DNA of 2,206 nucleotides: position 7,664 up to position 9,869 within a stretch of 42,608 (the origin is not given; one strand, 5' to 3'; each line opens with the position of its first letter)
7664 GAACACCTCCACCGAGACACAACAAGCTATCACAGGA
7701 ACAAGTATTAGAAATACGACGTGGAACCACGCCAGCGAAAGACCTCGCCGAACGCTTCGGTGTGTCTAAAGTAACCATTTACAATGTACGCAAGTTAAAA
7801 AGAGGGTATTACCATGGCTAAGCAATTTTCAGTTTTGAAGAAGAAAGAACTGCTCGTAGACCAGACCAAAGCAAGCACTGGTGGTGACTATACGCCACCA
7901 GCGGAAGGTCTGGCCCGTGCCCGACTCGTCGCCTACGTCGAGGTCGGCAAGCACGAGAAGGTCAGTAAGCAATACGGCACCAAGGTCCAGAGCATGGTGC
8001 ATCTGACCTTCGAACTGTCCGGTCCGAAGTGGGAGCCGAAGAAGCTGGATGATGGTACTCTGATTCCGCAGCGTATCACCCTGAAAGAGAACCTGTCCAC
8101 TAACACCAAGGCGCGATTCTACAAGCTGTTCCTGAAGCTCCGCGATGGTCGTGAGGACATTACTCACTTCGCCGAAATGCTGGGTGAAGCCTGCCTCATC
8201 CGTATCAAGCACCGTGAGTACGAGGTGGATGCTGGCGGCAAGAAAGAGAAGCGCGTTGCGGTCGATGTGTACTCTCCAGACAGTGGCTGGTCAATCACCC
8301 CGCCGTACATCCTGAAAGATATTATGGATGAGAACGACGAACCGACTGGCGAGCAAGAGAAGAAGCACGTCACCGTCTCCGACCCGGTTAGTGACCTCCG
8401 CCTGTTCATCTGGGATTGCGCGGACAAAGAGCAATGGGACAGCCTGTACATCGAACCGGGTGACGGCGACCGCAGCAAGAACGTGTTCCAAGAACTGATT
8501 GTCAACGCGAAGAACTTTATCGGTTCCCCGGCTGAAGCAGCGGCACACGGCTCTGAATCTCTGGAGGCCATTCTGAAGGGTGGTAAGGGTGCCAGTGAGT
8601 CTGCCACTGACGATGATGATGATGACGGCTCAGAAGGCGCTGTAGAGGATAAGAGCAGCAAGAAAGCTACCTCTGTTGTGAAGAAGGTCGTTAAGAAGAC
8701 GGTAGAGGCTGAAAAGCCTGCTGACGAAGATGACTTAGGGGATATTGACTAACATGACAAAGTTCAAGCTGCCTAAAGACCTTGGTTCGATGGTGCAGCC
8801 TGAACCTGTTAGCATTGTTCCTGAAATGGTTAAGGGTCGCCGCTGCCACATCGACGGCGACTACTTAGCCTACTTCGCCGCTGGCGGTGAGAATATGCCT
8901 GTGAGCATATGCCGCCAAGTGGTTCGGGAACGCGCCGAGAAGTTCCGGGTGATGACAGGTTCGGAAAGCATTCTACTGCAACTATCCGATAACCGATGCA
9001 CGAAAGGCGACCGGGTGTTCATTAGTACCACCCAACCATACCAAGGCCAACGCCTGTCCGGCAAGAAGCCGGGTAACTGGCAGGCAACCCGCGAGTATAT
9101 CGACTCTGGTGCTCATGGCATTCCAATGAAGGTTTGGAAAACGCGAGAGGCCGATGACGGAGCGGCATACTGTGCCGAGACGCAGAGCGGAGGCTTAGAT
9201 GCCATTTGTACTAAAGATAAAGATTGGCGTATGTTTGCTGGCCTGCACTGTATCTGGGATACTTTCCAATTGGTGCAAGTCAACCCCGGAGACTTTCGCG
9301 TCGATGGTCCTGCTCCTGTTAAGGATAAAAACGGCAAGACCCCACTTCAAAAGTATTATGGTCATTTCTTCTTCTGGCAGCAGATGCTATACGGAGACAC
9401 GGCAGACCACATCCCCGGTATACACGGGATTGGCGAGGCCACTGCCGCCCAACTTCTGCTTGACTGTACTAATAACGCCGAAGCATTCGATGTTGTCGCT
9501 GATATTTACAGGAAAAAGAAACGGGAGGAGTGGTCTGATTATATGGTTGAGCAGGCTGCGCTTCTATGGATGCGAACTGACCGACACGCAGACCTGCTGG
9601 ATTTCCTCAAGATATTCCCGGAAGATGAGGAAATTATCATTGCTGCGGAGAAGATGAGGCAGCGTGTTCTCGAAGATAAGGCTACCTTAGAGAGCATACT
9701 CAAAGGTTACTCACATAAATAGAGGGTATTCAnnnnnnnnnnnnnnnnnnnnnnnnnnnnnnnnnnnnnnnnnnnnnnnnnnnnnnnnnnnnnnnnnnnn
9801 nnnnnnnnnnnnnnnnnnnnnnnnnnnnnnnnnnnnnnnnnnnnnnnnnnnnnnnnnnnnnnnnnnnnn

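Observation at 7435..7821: HNH endonuclease gene overlapping the 3' end of the DNA polymerase gene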

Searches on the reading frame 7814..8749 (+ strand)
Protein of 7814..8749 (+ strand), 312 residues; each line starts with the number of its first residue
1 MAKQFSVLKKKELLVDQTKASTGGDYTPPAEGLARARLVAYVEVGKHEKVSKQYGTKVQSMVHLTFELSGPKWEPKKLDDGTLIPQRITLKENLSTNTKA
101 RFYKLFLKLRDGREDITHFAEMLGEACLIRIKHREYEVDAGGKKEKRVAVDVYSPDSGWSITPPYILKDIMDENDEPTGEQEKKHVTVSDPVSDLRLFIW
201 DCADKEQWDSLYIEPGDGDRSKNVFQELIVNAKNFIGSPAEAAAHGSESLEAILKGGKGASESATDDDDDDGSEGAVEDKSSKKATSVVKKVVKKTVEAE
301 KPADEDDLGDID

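Call 3: search_protein_families(library=pfam, proteins=[window:7814-8749:+], max_evalue=0.01)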
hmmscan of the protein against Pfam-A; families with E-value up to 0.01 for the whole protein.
window:7814-8749:+ (312 aa): 0 families

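Call 4: search_protein_families(library=phrogs, proteins=[window:7814-8749:+], max_evalue=0.001)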
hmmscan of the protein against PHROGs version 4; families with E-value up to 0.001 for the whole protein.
window:7814-8749:+ (312 aa): 1 family
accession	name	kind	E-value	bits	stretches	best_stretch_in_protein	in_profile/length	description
phrog_862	-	unknown function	9.4e-72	243.1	1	9-307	12-272/276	-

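Call 20: find_related_loci(query=window:7814-8749:+, collection=viral_contigs, flank=6000)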
Query window:7814-8749:+ (312 aa) in viral_contigs; peptide patterns used: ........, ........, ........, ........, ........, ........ (x = any residue, [..] = any of these).
89 stretches matched a pattern; 4 encode a relative of the query (tblastn E <= 1e-3); 4 distinct loci.
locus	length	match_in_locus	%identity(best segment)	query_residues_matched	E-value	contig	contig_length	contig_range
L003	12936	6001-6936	99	1-312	0e+0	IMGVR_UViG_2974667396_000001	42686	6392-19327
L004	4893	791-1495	36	16-263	6e-43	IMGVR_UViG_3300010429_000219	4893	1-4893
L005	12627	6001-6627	41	23-239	2e-41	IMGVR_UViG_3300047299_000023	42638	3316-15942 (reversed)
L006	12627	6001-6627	41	23-239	8e-42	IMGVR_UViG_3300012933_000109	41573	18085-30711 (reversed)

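Call 29: find_related_loci(query=window:7814-8749:+, collection=metagenome_contigs, flank=4000)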
Query window:7814-8749:+ (312 aa) in metagenome_contigs; peptide patterns used: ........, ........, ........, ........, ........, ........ (x = any residue, [..] = any of these).
600 stretches matched a pattern (row limit reached: there are more); 2 encode a relative of the query (tblastn E <= 1e-3); 2 distinct loci.
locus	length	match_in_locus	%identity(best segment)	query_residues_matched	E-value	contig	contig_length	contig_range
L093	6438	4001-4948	76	1-312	3e-151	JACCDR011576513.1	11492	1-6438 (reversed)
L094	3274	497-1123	40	23-239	4e-43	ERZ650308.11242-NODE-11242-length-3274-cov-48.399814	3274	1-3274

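Call 74: search_protein_families(library=ncbifam, proteins=[window:7814-8749:+], max_evalue=0.01)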
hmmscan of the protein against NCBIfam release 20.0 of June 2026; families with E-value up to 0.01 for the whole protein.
window:7814-8749:+ (312 aa): 1 family
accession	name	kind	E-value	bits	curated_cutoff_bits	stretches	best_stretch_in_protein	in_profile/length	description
NF046043.1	rep_init_NGO0469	equivalog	6.1e-09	35.7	75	1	25-136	2-114/171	phage replication initiation protein, NGO0469 family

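Call 80: find_homologous_proteins(query=window:7814-8749:+, max_evalue=1e-60)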
Query window:7814-8749:+ (312 aa): 14 proteins with E <= 1e-60 among 2574 candidates.
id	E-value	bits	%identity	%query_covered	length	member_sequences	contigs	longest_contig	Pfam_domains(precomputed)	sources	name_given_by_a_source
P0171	3.4e-192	655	95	100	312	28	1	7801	-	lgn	-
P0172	1.4e-155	535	79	100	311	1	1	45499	-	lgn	-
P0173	4.2e-147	507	76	100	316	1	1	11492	-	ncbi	-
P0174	1.1e-144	499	70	99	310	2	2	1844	-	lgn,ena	-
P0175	1.3e-143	496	75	100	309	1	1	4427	-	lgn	-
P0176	7.9e-118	411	66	100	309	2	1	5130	-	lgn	-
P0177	4.9e-116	405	67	84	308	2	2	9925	-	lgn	-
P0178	2.2e-110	387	61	100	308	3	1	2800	-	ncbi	-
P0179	1.1e-85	306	51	100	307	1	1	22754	-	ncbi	-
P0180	5.7e-83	297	54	89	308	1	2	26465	-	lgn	-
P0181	1.4e-80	289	49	100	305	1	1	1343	-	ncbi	-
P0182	6.2e-80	287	49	100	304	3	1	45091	-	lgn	-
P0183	2.7e-79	285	50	100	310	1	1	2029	-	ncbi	-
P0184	2.3e-61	226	43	99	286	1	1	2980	-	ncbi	-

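Call 81: find_encoding_contigs(protein=P0171, flank=4000, max_places=10)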
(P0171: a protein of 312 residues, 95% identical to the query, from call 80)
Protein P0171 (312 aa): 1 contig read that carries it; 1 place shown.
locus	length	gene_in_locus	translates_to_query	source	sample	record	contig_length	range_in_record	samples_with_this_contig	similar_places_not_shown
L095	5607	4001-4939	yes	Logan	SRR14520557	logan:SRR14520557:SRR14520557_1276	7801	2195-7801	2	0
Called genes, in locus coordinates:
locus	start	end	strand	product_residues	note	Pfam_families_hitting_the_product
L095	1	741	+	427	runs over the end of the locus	PF13481:AAA_25 (weak), PF03796:DnaB_C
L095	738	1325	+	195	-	PF12917:YfbR-like (weak)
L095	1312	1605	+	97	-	-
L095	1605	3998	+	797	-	PF00476:DNA_pol_A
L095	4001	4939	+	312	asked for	-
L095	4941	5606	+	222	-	?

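Call 82: find_encoding_contigs(protein=P0172, flank=6000, max_places=3)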
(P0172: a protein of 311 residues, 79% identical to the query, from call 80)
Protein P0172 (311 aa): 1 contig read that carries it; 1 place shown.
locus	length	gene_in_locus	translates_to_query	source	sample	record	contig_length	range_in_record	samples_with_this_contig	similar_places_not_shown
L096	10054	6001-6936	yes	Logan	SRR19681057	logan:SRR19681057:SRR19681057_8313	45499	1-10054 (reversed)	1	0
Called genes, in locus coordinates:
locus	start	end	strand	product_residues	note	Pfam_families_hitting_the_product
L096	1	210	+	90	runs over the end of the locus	-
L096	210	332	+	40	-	-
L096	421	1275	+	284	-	-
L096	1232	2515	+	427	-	PF13481:AAA_25, PF03796:DnaB_C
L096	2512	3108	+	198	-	-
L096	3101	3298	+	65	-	-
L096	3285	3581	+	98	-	-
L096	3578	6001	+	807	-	PF00476:DNA_pol_A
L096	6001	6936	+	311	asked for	-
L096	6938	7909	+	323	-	PF01367:5_3_exonuc (faint)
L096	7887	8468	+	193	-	-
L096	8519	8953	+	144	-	PF02945:Endonuclease_7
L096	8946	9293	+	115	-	-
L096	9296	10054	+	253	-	?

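Call 83: find_encoding_contigs(protein=P0175, flank=4000, max_places=3)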
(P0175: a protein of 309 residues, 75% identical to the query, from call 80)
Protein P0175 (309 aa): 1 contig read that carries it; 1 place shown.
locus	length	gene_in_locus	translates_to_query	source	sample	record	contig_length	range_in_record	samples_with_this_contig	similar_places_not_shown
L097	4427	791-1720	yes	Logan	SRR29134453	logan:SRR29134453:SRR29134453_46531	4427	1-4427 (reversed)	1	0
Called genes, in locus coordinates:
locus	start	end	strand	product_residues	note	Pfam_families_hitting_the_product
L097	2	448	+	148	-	?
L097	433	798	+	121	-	PF13392:HNH_3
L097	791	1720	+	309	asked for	-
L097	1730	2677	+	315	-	PF01367:5_3_exonuc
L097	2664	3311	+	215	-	PF26128:Gad2 (weak)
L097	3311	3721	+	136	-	PF13392:HNH_3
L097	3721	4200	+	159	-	PF02945:Endonuclease_7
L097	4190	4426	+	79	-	?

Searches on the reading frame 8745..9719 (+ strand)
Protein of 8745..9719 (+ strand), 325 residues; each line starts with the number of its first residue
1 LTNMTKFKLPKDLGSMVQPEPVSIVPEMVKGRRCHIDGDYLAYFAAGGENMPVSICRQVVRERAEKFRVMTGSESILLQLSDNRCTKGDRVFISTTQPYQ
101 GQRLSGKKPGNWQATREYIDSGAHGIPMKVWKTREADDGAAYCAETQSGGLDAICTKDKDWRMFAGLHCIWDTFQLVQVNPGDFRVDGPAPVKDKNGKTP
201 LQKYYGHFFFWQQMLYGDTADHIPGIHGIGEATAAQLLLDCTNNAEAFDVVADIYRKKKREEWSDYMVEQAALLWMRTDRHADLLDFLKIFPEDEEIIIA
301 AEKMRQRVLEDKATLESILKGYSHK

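Call 3: search_protein_families(library=pfam, proteins=[window:8745-9719:+], max_evalue=0.01)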
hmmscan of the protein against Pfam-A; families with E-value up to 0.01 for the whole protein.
window:8745-9719:+ (325 aa): 1 family
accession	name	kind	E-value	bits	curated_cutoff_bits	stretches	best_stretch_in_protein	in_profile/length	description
PF01367.25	5_3_exonuc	-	3.6e-08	34.2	40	1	214-263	11-60/97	5'-3' exonuclease, C-terminal SAM fold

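Call 4: search_protein_families(library=phrogs, proteins=[window:8745-9719:+], max_evalue=0.001)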
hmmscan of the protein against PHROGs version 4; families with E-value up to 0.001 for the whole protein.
window:8745-9719:+ (325 aa): 1 family
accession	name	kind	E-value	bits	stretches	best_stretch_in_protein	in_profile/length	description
phrog_107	-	DNA, RNA and nucleotide metabolism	4.3e-62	211.9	1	1-296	90-378/542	exonuclease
